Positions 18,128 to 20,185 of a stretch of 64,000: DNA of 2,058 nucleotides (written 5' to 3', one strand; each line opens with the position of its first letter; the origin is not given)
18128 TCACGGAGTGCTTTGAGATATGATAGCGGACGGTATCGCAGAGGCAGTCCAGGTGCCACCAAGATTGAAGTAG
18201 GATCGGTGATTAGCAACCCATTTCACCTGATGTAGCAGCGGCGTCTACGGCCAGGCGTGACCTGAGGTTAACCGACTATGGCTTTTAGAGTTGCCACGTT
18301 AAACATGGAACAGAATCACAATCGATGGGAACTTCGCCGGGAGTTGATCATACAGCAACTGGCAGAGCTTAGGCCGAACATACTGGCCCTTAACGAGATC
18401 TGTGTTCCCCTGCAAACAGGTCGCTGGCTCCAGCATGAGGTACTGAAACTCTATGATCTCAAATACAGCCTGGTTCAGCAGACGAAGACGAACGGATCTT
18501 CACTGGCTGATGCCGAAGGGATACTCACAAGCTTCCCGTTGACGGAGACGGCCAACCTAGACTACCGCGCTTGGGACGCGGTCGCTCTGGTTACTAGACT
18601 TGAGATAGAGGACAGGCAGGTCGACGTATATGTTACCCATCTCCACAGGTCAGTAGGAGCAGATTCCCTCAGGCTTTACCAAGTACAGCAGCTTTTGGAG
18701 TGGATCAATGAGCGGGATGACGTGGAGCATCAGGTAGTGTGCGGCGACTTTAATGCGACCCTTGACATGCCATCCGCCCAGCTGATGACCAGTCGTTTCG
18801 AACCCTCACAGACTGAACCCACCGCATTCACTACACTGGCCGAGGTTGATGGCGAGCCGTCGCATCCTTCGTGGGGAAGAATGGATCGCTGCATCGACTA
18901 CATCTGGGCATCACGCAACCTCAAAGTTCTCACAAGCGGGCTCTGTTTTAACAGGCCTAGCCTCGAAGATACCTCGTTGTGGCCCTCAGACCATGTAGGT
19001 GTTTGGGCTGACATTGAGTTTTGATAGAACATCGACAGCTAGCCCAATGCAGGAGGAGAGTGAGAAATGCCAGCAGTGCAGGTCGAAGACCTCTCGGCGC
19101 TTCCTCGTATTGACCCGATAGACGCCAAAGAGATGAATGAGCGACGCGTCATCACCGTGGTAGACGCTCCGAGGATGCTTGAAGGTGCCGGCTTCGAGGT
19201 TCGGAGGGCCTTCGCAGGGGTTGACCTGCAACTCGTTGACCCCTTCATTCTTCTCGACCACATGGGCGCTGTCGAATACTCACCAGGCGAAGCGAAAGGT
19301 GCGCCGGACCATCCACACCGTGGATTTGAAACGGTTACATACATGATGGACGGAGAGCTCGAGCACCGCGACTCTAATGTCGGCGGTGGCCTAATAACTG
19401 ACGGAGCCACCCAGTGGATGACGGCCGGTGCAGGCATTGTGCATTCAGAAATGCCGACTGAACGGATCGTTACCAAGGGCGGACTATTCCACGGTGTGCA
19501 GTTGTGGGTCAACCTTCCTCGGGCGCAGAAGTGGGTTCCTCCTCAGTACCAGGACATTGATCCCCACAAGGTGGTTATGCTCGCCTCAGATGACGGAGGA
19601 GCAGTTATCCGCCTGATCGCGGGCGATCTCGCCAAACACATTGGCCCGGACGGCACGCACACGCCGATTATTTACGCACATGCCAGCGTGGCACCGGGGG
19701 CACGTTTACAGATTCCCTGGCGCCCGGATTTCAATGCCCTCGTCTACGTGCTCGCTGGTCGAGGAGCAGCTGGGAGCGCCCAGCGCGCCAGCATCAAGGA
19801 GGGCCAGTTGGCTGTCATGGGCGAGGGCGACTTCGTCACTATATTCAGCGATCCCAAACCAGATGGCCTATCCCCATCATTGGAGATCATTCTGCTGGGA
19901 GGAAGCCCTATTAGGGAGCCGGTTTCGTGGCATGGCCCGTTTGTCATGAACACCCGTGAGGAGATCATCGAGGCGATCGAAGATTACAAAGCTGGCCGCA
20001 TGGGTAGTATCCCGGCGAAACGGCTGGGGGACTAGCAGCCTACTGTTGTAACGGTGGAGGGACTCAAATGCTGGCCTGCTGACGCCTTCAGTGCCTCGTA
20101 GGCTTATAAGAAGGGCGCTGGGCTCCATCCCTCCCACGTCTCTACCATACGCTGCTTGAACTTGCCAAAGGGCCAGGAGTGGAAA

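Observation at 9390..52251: Dense family of ~140-160 bp MITE-like palindromic elements in two modular subfamilies (at least 10 copies in 64 kb)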

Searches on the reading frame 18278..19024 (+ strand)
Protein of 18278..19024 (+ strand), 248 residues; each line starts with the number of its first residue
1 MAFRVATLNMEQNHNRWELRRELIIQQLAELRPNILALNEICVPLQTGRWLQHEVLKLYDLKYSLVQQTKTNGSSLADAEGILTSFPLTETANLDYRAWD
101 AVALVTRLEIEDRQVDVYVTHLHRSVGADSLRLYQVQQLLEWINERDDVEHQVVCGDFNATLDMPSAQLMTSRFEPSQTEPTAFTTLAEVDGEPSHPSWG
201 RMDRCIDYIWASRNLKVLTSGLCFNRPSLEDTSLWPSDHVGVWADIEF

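Call 32: search_protein_families(library=pfam, proteins=[window:18278-19024:+])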
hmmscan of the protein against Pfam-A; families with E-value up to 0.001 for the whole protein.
window:18278-19024:+ (248 aa): 1 family
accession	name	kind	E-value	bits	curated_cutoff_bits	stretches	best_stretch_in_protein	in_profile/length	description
PF03372.29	Exo_endo_phos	-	1.3e-17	64.7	24.5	1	7-239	2-225/225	Endonuclease/Exonuclease/phosphatase family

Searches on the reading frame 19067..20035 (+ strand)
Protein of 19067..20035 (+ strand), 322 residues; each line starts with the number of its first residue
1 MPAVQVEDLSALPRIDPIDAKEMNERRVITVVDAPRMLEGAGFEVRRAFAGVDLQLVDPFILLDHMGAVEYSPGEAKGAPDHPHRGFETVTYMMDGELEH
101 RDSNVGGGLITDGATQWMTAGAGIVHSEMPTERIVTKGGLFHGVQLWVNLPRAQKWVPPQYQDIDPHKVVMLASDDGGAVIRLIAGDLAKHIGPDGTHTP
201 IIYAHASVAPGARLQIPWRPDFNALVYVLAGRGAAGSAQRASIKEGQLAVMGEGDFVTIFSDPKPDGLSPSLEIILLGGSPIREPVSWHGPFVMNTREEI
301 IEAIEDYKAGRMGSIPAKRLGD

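Call 32: search_protein_families(library=pfam, proteins=[window:19067-20035:+])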
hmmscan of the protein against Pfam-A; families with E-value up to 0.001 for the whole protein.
window:19067-20035:+ (322 aa): 2 families
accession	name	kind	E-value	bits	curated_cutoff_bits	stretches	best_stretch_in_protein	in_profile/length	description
PF02678.22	Pirin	-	5.6e-32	110.4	26.1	1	43-148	2-108/108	Pirin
PF05726.19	Pirin_C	-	8.6e-27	94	27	1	203-313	1-103/103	Pirin C-terminal cupin domain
